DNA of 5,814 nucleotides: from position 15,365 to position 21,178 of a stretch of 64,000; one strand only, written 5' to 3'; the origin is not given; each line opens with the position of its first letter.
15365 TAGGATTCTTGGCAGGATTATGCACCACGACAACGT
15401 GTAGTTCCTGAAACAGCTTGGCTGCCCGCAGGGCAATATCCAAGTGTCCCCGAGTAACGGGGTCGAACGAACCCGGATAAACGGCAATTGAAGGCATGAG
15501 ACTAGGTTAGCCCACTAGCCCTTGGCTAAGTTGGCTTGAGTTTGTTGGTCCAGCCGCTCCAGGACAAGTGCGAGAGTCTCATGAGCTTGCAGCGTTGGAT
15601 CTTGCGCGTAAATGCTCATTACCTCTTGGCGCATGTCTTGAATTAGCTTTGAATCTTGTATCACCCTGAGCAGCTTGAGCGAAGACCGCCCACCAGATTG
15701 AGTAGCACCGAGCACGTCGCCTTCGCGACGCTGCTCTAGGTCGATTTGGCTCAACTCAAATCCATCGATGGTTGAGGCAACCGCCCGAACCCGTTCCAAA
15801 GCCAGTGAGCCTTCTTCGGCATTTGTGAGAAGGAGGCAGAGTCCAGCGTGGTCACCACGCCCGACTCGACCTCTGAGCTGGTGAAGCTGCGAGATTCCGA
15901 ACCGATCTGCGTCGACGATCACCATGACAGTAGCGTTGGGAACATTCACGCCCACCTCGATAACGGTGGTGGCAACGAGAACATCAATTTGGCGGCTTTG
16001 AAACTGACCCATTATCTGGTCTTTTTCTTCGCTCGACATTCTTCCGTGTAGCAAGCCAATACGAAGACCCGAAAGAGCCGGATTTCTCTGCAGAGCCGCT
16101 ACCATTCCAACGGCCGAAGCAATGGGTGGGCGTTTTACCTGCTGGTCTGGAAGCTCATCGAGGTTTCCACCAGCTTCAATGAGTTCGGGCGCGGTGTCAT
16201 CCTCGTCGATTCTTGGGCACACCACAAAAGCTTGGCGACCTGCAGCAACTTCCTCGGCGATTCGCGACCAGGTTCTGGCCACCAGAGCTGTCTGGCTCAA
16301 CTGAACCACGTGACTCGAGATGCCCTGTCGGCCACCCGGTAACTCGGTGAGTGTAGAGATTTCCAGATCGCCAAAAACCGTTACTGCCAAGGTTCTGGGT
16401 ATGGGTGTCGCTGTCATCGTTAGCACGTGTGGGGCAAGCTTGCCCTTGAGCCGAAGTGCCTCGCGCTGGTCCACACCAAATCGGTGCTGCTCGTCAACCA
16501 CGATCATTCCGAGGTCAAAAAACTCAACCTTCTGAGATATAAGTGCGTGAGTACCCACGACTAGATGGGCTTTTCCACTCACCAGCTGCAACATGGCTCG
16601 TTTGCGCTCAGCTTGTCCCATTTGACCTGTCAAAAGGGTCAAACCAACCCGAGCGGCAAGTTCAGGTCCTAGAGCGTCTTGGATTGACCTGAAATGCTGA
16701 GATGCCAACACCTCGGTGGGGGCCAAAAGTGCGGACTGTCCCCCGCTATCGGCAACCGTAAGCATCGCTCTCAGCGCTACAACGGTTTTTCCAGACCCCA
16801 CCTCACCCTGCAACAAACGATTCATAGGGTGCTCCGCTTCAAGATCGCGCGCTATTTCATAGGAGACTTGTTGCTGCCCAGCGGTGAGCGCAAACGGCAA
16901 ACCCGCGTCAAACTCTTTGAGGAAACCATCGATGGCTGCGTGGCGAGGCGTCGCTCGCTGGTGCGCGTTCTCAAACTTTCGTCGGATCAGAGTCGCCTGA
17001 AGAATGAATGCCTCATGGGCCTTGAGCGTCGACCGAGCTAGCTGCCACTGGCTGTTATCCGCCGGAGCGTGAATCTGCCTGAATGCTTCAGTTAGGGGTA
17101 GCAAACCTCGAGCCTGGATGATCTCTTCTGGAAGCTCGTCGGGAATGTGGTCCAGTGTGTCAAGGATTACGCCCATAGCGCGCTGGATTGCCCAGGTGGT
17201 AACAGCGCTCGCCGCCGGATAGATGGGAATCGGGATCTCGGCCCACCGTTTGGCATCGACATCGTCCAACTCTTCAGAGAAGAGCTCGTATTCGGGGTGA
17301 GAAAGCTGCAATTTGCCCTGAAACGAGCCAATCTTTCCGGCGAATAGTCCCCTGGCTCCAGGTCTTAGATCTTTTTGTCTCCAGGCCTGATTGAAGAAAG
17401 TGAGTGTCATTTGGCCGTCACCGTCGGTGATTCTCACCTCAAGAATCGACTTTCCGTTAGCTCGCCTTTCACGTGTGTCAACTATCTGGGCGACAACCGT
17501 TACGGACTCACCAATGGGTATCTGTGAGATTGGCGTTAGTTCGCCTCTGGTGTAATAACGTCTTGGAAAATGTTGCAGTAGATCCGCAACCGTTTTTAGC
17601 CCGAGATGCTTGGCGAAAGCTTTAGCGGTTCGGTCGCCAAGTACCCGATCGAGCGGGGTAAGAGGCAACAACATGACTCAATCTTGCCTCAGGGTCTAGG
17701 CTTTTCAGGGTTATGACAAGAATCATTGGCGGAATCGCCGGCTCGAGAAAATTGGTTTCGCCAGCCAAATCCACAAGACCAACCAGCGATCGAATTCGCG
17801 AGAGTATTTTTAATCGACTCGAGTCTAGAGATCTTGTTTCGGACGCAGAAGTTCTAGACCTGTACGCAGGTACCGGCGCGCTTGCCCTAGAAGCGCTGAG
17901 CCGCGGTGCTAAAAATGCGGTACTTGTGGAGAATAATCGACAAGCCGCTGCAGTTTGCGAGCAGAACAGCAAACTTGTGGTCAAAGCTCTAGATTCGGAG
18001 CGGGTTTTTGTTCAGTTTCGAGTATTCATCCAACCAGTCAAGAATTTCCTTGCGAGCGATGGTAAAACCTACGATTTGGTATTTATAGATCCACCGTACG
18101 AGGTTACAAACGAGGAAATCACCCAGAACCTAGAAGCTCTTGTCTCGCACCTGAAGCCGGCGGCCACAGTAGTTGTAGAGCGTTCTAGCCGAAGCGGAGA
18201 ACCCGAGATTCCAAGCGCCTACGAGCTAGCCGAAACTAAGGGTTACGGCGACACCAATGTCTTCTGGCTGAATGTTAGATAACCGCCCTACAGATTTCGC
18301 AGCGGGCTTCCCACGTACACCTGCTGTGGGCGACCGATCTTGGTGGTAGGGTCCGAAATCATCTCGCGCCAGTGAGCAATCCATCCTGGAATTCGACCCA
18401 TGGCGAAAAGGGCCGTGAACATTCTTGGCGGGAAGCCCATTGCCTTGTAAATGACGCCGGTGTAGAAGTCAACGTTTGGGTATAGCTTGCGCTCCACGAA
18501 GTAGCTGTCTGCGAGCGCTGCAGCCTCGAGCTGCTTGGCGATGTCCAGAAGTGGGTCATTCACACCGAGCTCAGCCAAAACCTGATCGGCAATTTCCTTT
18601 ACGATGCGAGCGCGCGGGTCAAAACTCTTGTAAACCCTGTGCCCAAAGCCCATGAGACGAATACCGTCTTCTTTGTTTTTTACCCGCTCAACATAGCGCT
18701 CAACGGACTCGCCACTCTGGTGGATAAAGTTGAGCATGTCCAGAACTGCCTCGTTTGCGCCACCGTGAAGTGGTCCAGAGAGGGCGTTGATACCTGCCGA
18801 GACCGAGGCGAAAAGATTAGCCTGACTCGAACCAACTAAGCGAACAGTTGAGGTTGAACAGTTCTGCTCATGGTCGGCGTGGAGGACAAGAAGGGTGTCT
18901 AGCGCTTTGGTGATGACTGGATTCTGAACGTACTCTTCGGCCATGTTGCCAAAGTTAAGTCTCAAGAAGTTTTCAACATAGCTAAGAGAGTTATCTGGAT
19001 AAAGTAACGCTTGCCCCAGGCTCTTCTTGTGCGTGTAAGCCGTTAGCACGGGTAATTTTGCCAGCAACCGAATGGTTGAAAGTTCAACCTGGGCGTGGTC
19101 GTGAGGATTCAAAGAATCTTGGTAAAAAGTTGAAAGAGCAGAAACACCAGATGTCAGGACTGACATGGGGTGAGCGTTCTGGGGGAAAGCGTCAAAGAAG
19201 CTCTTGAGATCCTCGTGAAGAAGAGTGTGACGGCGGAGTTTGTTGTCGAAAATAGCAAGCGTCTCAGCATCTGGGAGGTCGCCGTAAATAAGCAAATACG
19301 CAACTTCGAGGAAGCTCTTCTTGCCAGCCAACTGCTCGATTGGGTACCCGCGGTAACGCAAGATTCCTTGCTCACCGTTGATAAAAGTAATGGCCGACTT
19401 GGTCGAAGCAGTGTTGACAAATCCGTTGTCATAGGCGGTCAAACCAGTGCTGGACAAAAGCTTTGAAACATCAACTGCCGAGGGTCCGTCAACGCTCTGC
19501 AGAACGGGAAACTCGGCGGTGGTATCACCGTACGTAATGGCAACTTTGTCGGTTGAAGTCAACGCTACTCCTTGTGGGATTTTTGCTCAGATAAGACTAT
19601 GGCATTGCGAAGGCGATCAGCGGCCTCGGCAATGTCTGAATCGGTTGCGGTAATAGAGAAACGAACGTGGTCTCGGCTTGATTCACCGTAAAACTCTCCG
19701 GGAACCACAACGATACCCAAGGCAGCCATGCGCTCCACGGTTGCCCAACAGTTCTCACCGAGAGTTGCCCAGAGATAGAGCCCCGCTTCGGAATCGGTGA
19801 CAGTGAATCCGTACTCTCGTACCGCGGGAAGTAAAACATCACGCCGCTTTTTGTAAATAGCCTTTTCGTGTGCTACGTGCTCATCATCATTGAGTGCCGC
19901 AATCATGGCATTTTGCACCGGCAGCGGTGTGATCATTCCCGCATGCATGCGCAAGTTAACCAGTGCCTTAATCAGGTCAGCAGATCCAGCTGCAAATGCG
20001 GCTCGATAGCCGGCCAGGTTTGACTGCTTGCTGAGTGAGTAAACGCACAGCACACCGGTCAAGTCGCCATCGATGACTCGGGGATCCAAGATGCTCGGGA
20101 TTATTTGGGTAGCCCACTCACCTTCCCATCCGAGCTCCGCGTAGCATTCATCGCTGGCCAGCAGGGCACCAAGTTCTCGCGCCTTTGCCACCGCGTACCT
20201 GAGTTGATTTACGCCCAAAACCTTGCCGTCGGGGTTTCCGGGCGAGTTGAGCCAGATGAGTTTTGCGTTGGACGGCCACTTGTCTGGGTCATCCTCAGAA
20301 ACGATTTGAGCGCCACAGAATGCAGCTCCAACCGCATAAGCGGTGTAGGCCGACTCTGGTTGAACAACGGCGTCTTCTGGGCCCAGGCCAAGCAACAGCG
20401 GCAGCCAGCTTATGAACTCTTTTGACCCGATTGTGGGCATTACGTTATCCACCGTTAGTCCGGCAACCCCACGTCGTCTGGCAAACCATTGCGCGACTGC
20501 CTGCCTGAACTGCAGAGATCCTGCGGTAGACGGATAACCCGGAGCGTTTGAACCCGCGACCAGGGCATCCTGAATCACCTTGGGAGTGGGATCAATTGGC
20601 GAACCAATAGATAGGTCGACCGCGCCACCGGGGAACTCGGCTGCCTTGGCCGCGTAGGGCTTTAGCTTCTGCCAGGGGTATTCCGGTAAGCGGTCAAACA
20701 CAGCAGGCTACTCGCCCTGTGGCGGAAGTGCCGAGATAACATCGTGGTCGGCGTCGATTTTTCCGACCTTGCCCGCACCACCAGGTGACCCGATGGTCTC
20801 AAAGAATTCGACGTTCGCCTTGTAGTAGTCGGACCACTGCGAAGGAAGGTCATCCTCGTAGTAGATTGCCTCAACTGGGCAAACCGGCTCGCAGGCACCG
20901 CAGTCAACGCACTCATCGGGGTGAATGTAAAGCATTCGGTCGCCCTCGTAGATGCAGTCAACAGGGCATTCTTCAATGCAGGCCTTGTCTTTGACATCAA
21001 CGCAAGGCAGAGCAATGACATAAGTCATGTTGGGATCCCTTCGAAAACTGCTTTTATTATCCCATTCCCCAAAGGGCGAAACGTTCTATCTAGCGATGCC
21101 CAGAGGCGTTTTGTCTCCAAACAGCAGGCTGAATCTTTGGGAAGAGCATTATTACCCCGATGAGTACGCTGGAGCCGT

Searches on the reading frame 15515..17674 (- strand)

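Call 4: search_protein_families(library=pfam, proteins=[window:15515-17674:-], max_evalue=0.01)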
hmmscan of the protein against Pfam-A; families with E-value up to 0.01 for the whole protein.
window:15515-17674:- (719 aa): 8 families
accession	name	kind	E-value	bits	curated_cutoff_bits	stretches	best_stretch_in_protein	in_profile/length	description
PF00271.37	Helicase_C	-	5e-22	78.7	23.5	1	532-606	38-108/110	Helicase conserved C-terminal domain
PF00270.35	DEAD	-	1.9e-21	76.9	26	1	284-428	15-163/167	DEAD/DEAH box helicase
PF17191.10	RecG_wedge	-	1.7e-19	70.4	23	1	13-163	9-151/162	RecG wedge domain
PF04851.21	ResIII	-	9.1e-11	42.4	22.5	1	263-424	4-162/164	Type III restriction enzyme, res subunit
PF19833.4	RecG_dom3_C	-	5.5e-09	36.4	26.8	1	635-713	1-78/87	ATP-dependent DNA helicase RecG, domain 3, C-terminal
PF01336.31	tRNA_anti-codon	-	1.8e-08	34.6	27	1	58-131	1-74/75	OB-fold nucleic acid binding domain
PF22590.2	Cas3-like_C_2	-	0.00025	21.7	27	1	518-607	12-104/106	CRISPR-associated nuclease/helicase Cas3, C-terminal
PF00176.29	SNF2-rel_dom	-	0.0056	16.2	24.9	1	277-429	11-168/290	SNF2-related domain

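Call 5: search_protein_families(library=ncbifam, proteins=[window:15515-17674:-], max_evalue=0.01)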
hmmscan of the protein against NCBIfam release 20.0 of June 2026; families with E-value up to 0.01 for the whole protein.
window:15515-17674:- (719 aa): 50 families (the best 25 are shown)
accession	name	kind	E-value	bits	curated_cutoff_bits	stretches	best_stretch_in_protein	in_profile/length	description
NF008167.0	PRK10917.2-1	equivalog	4.6e-272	904.5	995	1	7-712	7-736/744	ATP-dependent DNA helicase RecG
NF008168.0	PRK10917.2-2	equivalog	3.8e-216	720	718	1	12-706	119-782/795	ATP-dependent DNA helicase RecG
NF008165.0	PRK10917.1-3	equivalog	1.2e-208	694.9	711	1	12-713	16-683/692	ATP-dependent DNA helicase RecG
TIGR00643.1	recG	equivalog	6.6e-199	662.7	659.4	1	24-684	1-628/629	ATP-dependent DNA helicase RecG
NF008170.0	PRK10917.2-4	equivalog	1.6e-182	608.5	975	1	12-711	139-818/826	ATP-dependent DNA helicase RecG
NF008164.0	PRK10917.1-2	equivalog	1.7e-159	532.3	785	1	12-703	21-685/704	ATP-dependent DNA helicase RecG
NF008163.0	PRK10917.1-1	equivalog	5.1e-158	527.5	796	1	4-695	10-674/692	ATP-dependent DNA helicase RecG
NF008166.0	PRK10917.1-4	equivalog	3.9e-153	511.1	864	1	17-697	24-689/705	ATP-dependent DNA helicase RecG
TIGR00580.2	mfd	equivalog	2.4e-99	334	800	2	251-491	422-654/907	transcription-repair coupling factor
NF008169.0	PRK10917.2-3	equivalog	1.1e-84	285.1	555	2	18-495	8-446/610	ATP-dependent DNA helicase RecG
NF007966.0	PRK10689.1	equivalog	9.1e-63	212.4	1329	2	255-485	593-815/1148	transcription-repair coupling factor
NF004070.0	PRK05580.2-2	equivalog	6.5e-19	67.5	921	2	261-407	195-333/729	primosomal protein N'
TIGR00595.1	priA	equivalog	1.2e-18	67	230.35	2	287-410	1-116/509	replication restart helicase PriA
NF004067.0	PRK05580.1-4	equivalog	1.3e-18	66.7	763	1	208-409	156-340/737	primosomal protein N'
NF004066.1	PRK05580.1-3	equivalog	5.7e-17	61.3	813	2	253-402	243-382/788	primosomal protein N'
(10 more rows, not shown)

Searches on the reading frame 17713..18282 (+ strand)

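Call 4: search_protein_families(library=pfam, proteins=[window:17713-18282:+], max_evalue=0.01)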
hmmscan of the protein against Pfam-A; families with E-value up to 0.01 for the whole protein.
window:17713-18282:+ (189 aa): 9 families
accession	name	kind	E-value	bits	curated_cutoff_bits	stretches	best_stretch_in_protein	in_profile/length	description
PF03602.21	Cons_hypoth95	-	2.6e-43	148.3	24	1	2-183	1-178/182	Conserved hypothetical protein 95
PF05175.20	MTS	-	2.8e-05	24.3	23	1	43-145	31-124/170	Methyltransferase small domain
PF13649.12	Methyltransf_25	-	0.00043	21.4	27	1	47-149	1-95/97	Methyltransferase domain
PF13578.12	Methyltransf_24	-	0.00067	20.9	26.3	1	57-155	12-102/105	Methyltransferase domain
PF04378.19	RsmJ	-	0.0013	18.5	27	1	45-152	59-157/245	Ribosomal RNA large subunit methyltransferase D, RlmJ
PF02086.21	MethyltransfD12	-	0.0014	18.8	22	0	118-135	174-191/253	D12 class N6 adenine-specific DNA methyltransferase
PF10672.15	Methyltrans_SAM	-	0.0014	18.4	27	1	41-129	121-205/286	S-adenosylmethionine-dependent methyltransferase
PF06325.19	PrmA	-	0.0019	18.2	22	1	43-88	161-206/296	Ribosomal protein L11 methyltransferase (PrmA)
PF10237.15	N6-adenineMlase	-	0.0055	16.9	23.2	1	112-155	81-125/166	Probable N6-adenine methyltransferase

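Call 5: search_protein_families(library=ncbifam, proteins=[window:17713-18282:+], max_evalue=0.01)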
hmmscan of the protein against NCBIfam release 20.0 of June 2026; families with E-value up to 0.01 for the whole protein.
window:17713-18282:+ (189 aa): 19 families
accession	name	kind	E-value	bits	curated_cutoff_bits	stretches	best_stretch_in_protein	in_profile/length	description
TIGR00095.1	TIGR00095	equivalog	3e-39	134.7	117.5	1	2-185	12-190/194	16S rRNA (guanine(966)-N(2))-methyltransferase RsmD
NF008157.0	PRK10909.1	equivalog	6e-30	104.6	302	1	3-178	14-180/199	16S rRNA (guanine(966)-N(2))-methyltransferase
NF011707.0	PRK15128.1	equivalog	2.8e-08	33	712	1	34-135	211-309/396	23S rRNA (cytosine(1962)-C(5))-methyltransferase RlmI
NF046099.1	RSP_2647_MTase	equivalog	6.3e-08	31.8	600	1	38-142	212-313/391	RSP_2647 family RNA methyltransferase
TIGR03534.1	RF_mod_PrmC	equivalog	3.7e-07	29.9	199.1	1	22-144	70-179/253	peptide chain release factor N(5)-glutamine methyltransferase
NF008748.0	PRK11783.1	equivalog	1.4e-05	23.5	466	1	40-129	538-621/704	bifunctional 23S rRNA (guanine(2069)-N(7))-methyltransferase RlmK/23S rRNA (guanine(2445)-N(2))-methyltransferase RlmL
NF033380.1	Rlm_2499C5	equivalog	1.5e-05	24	650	1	34-134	211-305/391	23S rRNA (cytosine(2499)-C(5))-methyltransferase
NF047853.1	tRm6a37MtseTrmN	equivalog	7.5e-05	22.6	350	1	43-130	43-125/244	tRNA(1)(Val) (adenine(37)-N(6))-methyltransferase TrmN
TIGR02469.1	CbiT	equivalog_domain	0.00016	21.9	78.3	1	23-155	2-120/124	precorrin-6Y C5,15-methyltransferase (decarboxylating) subunit CbiT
NF011529.0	PRK14968.1-3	equivalog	0.00018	21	162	1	42-141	33-122/198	putative methyltransferase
TIGR00479.1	rumA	equivalog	0.00022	20.2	183.55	1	36-140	286-384/432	23S rRNA (uracil(1939)-C(5))-methyltransferase RlmD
NF043040.1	corrin_prot_MT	hypoth_equivalog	0.00042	19.8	180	1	25-85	27-82/216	corrinoid protein-associated methyltransferase CpaM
NF002909.0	PRK03522.2-1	equivalog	0.00067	18.9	553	1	40-142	229-322/374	23S rRNA (uracil(747)-C(5))-methyltransferase RlmC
NF001785.0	PRK00517.2-2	equivalog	0.00081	18.6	188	1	35-88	138-190/282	50S ribosomal protein L11 methyltransferase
TIGR00536.1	hemK_fam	subfamily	0.001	18.2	115.5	1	30-139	103-201/286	HemK family protein methyltransferase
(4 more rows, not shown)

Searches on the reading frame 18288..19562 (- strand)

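Call 4: search_protein_families(library=pfam, proteins=[window:18288-19562:-], max_evalue=0.01)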
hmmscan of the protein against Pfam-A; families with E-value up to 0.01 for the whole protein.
window:18288-19562:- (424 aa): 1 family
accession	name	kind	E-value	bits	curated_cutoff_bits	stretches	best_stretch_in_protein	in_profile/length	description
PF00285.26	Citrate_synt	-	2.1e-136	455.1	27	1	47-413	1-357/357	Citrate synthase, C-terminal domain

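Call 5: search_protein_families(library=ncbifam, proteins=[window:18288-19562:-], max_evalue=0.01)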
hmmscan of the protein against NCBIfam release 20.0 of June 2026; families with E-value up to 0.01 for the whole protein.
window:18288-19562:- (424 aa): 22 families
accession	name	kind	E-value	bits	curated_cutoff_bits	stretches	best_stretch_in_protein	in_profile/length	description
NF004126.0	PRK05614.1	equivalog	9.1e-198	657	505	1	5-423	6-423/430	citrate synthase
TIGR01798.1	cit_synth_I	equivalog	1.9e-167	557.2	485.15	1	15-423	3-411/412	citrate synthase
NF010639.0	PRK14036.1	equivalog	6.1e-106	354.3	502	1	43-421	5-369/379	citrate synthase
TIGR01800.1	cit_synth_II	subfamily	2.2e-99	332.7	421.3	1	50-420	5-358/368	2-methylcitrate synthase/citrate synthase II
NF041157.1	Cit_synThplmales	equivalog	1.2e-92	311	590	1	46-421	6-367/377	citrate synthase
NF010636.0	PRK14033.1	equivalog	7.2e-83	278.5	479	1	49-423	14-371/376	bifunctional 2-methylcitrate synthase/citrate synthase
NF010640.0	PRK14037.1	subfamily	3.8e-80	269.6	504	1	47-420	7-367/377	citrate synthase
NF041301.1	Cit_synth_Halo_CitZ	equivalog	4.2e-80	269.6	550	1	52-419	13-368/379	citrate synthase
NF010638.0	PRK14035.1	equivalog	3.1e-76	256.6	572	1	46-419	6-361/372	citrate synthase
NF009006.1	PRK12351.1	equivalog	2.1e-73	246.9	550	1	55-420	17-366/376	bifunctional 2-methylcitrate synthase/citrate synthase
NF010637.0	PRK14034.1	equivalog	1e-71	241.9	594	1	47-420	6-361/372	citrate synthase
NF009005.0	PRK12350.1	subfamily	2.7e-66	224.3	332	1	47-420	7-351/366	citrate synthase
NF009004.0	PRK12349.1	equivalog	3.4e-63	213.7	508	1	44-419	7-366/372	citrate synthase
NF010635.0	PRK14032.1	subfamily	4.1e-58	197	426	1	64-414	65-433/448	citrate synthase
NF007128.0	PRK09569.1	subfamily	1.3e-43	149.3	344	1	47-397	41-405/437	citrate (Si)-synthase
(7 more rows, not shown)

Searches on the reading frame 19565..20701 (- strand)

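Call 4: search_protein_families(library=pfam, proteins=[window:19565-20701:-], max_evalue=0.01)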
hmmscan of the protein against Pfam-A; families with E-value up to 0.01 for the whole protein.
window:19565-20701:- (378 aa): 1 family
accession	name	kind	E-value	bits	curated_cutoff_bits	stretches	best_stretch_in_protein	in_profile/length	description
PF00155.27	Aminotran_1_2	-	2.9e-45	155.5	19.7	1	28-364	4-361/361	Aminotransferase class I and II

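Call 5: search_protein_families(library=ncbifam, proteins=[window:19565-20701:-], max_evalue=0.01)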
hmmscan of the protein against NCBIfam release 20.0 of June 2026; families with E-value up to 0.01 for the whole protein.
window:19565-20701:- (378 aa): 64 families (the best 25 are shown)
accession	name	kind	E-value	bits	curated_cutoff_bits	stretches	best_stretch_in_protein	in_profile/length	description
TIGR03539.1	DapC_actino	equivalog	2.4e-154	513.7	355.65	1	5-365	1-357/357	succinyldiaminopimelate transaminase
NF006756.0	PRK09276.1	subfamily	6e-61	206.5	507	1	3-366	9-384/387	LL-diaminopimelate aminotransferase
TIGR03540.1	DapC_direct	equivalog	1.2e-58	198.9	593.25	1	4-366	8-382/383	LL-diaminopimelate aminotransferase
TIGR03537.1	DapC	equivalog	4.8e-56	190.2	453.6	1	29-361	4-344/350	succinyldiaminopimelate transaminase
TIGR03538.1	DapC_gpp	equivalog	7.9e-53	179.7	474.6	1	3-366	6-393/395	succinyldiaminopimelate transaminase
NF004611.0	PRK05942.1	equivalog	9.4e-47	159.8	628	1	3-369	13-391/394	aspartate aminotransferase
NF005815.0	PRK07681.1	equivalog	1.7e-44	152.4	545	1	25-376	32-394/399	LL-diaminopimelate aminotransferase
NF006033.0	PRK08175.1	equivalog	2.1e-42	145.5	647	1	3-365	14-391/407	alanine transaminase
NF004494.0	PRK05839.1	equivalog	1.4e-41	142.5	485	1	7-367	5-371/376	succinyldiaminopimelate transaminase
NF005613.0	PRK07366.1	equivalog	1.6e-40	139.3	486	1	26-366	31-386/391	LL-diaminopimelate aminotransferase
NF006604.0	PRK09148.1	equivalog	7.3e-40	137.2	648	1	3-375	9-396/406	LL-diaminopimelate aminotransferase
NF005977.0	PRK08068.1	subfamily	2e-37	129.4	494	1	5-366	12-385/391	transaminase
NF006387.0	PRK08636.1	equivalog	8.2e-36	123.9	675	2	145-366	175-396/403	LL-diaminopimelate aminotransferase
NF041364.1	GntC_guanitoxin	equivalog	3.4e-32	111.7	415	1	29-366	2-355/356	guanitoxin biosynthesis PLP-dependent (S)-gamma-hydroxy-L-arginine cyclodehydratase GntC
NF005855.0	PRK07777.1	equivalog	4.1e-28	98.8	553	1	26-366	29-386/391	pyridoxal phosphate-dependent aminotransferase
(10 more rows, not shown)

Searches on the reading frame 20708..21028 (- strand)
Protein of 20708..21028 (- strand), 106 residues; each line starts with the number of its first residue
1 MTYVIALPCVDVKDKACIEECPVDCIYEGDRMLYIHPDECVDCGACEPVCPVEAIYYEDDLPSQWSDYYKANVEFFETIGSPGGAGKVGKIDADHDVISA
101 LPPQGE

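Call 13: search_protein_families(library=pfam, proteins=[window:20708-21028:-], max_evalue=0.1)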
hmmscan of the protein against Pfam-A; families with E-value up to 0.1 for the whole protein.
window:20708-21028:- (106 aa): 14 families
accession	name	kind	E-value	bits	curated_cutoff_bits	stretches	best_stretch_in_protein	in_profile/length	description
PF00037.32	Fer4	-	2.2e-10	40.3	21.1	1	34-56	2-24/24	4Fe-4S binding domain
PF13484.11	Fer4_16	-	9.1e-07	30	30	1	39-62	1-25/66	4Fe-4S double cluster binding domain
PF12838.12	Fer4_7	-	9.1e-06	26.5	27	1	15-54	6-52/52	4Fe-4S dicluster domain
PF13237.11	Fer4_10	-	2.6e-05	24.5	25.5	2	33-58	2-29/53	4Fe-4S dicluster domain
PF25160.1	LdpA_Fe-S-bd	-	2.9e-05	24.2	27.6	1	15-56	7-44/49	LdpA Fe-S cluster-binding domain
PF12797.12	Fer4_2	-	5.8e-05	23.2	24.5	1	33-52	3-22/22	4Fe-4S binding domain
PF14697.11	Fer4_21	-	7.1e-05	23.3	35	1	15-55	12-57/59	4Fe-4S dicluster domain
PF12800.12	Fer4_4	-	7.9e-05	23.1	24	1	37-52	1-16/17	4Fe-4S binding domain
PF13187.11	Fer4_9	-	0.00018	21.9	27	1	15-55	6-52/52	4Fe-4S dicluster domain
PF12837.12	Fer4_6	-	0.00023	21.4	25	1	37-55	6-24/24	4Fe-4S binding domain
PF13183.11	Fer4_8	-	0.0024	18.8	27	1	38-53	3-18/68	4Fe-4S dicluster domain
PF12798.12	Fer4_3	-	0.0046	18.1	27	1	40-54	1-15/15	4Fe-4S binding domain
PF13370.11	Fer4_13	-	0.033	15.3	24.5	0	38-51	4-17/58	4Fe-4S single cluster domain of Ferredoxin I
PF14843.11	GF_recep_IV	-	0.058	13.6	29.5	1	9-50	78-119/132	Growth factor receptor domain IV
